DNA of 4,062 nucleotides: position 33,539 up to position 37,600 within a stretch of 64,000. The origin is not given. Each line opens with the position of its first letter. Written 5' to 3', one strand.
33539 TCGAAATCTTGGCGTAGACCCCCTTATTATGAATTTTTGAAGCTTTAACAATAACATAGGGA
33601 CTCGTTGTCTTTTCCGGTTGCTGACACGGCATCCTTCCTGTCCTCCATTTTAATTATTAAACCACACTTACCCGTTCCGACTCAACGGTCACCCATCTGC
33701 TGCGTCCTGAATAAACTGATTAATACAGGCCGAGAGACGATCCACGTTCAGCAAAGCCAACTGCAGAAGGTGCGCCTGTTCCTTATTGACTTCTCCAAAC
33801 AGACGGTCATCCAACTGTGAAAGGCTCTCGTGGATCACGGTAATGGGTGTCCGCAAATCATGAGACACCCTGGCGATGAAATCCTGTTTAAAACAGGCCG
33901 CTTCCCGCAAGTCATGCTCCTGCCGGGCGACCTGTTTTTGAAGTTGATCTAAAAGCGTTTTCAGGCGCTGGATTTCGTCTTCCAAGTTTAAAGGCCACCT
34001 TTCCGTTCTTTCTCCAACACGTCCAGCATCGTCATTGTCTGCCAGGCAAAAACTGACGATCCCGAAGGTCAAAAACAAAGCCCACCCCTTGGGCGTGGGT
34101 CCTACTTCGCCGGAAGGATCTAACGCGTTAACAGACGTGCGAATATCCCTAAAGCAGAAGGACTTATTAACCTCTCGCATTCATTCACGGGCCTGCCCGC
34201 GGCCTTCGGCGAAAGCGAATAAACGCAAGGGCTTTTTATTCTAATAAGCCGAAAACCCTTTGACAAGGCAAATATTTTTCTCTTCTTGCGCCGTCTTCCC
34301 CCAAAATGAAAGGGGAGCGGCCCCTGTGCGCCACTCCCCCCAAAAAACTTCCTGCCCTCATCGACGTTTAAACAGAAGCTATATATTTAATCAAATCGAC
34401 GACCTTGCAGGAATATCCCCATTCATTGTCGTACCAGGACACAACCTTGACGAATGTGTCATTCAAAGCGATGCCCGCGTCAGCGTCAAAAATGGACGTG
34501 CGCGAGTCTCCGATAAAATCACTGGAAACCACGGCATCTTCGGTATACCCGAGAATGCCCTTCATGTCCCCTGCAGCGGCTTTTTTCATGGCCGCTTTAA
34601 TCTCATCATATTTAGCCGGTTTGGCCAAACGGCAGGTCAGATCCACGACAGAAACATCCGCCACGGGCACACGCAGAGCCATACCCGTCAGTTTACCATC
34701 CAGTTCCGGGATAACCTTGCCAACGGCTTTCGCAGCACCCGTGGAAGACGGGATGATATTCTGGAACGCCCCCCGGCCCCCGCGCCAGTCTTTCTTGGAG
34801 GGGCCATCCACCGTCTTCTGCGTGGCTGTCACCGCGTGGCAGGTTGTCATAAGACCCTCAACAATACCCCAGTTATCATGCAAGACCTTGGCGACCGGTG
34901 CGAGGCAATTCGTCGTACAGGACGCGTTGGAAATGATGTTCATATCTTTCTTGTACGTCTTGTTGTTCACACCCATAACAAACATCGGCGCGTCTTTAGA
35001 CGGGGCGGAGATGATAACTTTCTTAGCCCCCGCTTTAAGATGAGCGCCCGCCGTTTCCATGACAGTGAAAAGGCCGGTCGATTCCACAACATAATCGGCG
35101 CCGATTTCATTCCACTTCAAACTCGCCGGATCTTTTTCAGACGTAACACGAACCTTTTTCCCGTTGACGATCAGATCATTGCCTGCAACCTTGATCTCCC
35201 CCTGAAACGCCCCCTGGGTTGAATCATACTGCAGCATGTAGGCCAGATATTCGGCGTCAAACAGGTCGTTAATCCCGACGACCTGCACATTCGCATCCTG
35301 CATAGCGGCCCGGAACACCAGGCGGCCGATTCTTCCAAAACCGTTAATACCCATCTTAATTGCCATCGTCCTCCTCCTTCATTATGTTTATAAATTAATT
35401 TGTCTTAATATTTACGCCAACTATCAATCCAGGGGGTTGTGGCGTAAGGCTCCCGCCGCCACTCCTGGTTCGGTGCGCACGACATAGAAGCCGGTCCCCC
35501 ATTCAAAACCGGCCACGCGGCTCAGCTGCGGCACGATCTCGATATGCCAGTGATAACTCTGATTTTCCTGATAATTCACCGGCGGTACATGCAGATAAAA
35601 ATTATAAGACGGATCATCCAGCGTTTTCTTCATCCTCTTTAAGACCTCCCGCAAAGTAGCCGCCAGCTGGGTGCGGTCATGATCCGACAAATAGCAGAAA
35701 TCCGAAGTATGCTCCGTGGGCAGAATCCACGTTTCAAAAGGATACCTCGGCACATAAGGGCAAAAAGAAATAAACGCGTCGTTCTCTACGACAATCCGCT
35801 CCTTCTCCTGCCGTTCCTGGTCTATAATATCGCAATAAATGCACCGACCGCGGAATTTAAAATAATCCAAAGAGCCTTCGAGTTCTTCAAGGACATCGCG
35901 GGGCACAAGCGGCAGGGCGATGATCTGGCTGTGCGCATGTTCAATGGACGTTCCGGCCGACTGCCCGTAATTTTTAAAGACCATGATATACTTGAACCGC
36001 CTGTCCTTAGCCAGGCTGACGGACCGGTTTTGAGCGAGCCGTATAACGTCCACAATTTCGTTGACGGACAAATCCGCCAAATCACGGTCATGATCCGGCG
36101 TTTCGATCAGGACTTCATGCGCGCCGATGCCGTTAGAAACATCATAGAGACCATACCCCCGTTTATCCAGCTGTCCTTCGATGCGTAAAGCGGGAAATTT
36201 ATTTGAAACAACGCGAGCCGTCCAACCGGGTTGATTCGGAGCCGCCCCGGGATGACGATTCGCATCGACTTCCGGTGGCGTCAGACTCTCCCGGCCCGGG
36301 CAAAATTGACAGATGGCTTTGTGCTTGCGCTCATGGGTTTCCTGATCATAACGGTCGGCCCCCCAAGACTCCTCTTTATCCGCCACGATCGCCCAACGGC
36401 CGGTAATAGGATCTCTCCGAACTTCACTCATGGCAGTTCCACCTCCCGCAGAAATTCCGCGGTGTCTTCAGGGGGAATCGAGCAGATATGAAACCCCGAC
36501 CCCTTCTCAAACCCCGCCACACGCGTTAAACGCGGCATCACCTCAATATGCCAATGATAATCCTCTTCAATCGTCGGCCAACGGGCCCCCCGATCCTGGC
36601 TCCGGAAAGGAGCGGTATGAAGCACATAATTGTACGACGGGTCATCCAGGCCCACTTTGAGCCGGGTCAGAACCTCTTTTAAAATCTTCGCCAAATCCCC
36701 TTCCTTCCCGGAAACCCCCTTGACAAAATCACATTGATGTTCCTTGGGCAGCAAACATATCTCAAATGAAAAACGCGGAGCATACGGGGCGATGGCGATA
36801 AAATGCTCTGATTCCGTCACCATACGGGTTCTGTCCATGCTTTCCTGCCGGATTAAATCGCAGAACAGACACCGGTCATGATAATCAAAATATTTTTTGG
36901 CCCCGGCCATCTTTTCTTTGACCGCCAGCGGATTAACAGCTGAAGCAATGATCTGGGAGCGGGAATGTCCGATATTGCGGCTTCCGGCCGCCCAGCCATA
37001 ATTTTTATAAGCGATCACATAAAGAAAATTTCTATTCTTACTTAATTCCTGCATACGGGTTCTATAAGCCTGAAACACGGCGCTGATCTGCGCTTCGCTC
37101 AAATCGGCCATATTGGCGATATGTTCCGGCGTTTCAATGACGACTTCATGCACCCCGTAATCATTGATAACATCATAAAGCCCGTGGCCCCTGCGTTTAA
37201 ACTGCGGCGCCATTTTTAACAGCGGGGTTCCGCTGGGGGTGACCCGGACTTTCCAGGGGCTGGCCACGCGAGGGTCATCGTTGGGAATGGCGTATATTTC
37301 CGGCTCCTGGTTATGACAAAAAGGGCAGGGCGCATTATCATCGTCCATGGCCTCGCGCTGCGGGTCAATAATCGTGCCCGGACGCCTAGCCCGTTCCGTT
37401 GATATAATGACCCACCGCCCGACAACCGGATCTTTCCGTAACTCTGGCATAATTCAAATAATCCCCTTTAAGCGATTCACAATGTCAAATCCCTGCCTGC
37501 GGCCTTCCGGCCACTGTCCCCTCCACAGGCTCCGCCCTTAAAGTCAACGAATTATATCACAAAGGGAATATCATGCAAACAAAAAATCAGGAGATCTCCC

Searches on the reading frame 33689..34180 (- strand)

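Call 11: search_protein_families(library=pfam, proteins=[window:33689-34180:-])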
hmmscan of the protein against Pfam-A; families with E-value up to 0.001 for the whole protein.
window:33689-34180:- (163 aa): 1 family
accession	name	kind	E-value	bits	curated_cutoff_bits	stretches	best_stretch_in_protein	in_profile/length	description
PF00512.31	HisKA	-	5.3e-11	42.8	26.9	1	98-158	2-59/66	His Kinase A (phospho-acceptor) domain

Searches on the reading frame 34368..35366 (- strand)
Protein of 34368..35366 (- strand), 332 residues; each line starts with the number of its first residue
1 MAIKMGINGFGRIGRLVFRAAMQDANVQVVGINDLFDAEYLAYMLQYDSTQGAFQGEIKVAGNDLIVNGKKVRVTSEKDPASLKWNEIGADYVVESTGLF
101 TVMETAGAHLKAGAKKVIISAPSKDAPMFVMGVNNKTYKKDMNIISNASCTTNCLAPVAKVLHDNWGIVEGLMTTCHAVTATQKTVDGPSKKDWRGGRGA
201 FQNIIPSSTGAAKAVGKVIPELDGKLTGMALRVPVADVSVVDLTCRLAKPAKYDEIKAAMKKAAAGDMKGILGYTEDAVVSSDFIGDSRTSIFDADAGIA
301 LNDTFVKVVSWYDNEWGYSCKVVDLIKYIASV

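Call 11: search_protein_families(library=pfam, proteins=[window:34368-35366:-])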
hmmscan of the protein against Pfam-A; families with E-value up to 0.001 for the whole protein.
window:34368-35366:- (332 aa): 2 families
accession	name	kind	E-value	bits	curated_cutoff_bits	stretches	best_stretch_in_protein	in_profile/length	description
PF02800.25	Gp_dh_C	-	1.8e-69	232.8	24.4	1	155-312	1-158/158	Glyceraldehyde 3-phosphate dehydrogenase, C-terminal domain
PF00044.30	Gp_dh_N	-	1.9e-39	134.5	31.7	1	3-101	1-99/101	Glyceraldehyde 3-phosphate dehydrogenase, NAD binding domain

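Call 15: find_encoding_contigs(protein=window:34368-35366:-, flank=3000, max_places=6)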
Protein window:34368-35366:- (332 aa): no gene with exactly this product is on record in the collection.

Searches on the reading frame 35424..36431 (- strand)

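Call 74: search_protein_families(library=pfam, proteins=[window:35424-36431:-], max_evalue=0.00001)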
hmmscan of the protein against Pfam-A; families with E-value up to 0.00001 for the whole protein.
window:35424-36431:- (335 aa): 6 families
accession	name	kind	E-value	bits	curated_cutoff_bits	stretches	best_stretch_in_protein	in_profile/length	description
PF02744.22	GalP_UDP_tr_C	-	2.9e-16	60.1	29.2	1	189-305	7-123/165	Galactose-1-phosphate uridyl transferase, C-terminal domain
PF01087.27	GalP_UDP_transf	-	9.9e-15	55.9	22.1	1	3-177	13-184/184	Galactose-1-phosphate uridyl transferase, N-terminal domain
PF16268.10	DUF4921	-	1.6e-12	47.5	28.5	1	121-322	195-386/425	Domain of unknown function (DUF4921)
PF01230.28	HIT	-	4.1e-11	43.8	21.5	1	207-297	2-92/98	HIT domain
PF16285.10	DUF4931_N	-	7.4e-11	42.7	24.1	1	106-173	54-121/124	Domain of unknown function (DUF4931) N-terminal domain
PF11969.13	DcpS_C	-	3.1e-06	28.1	24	0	196-298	1-98/114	Scavenger mRNA decapping enzyme C-term binding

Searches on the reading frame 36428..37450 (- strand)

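Call 11: search_protein_families(library=pfam, proteins=[window:36428-37450:-])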
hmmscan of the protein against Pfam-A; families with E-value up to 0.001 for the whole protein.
window:36428-37450:- (340 aa): 4 families
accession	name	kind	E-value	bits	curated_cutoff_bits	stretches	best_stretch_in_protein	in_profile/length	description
PF02744.22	GalP_UDP_tr_C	-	1.5e-12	48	29.2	1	185-304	6-119/165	Galactose-1-phosphate uridyl transferase, C-terminal domain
PF01087.27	GalP_UDP_transf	-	3.7e-09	37.7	22.1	1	3-169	13-179/184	Galactose-1-phosphate uridyl transferase, N-terminal domain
PF16285.10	DUF4931_N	-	4.4e-07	30.5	24.1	1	92-169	45-120/124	Domain of unknown function (DUF4931) N-terminal domain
PF16268.10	DUF4921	-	0.0008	18.9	28.5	0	133-330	211-389/425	Domain of unknown function (DUF4921)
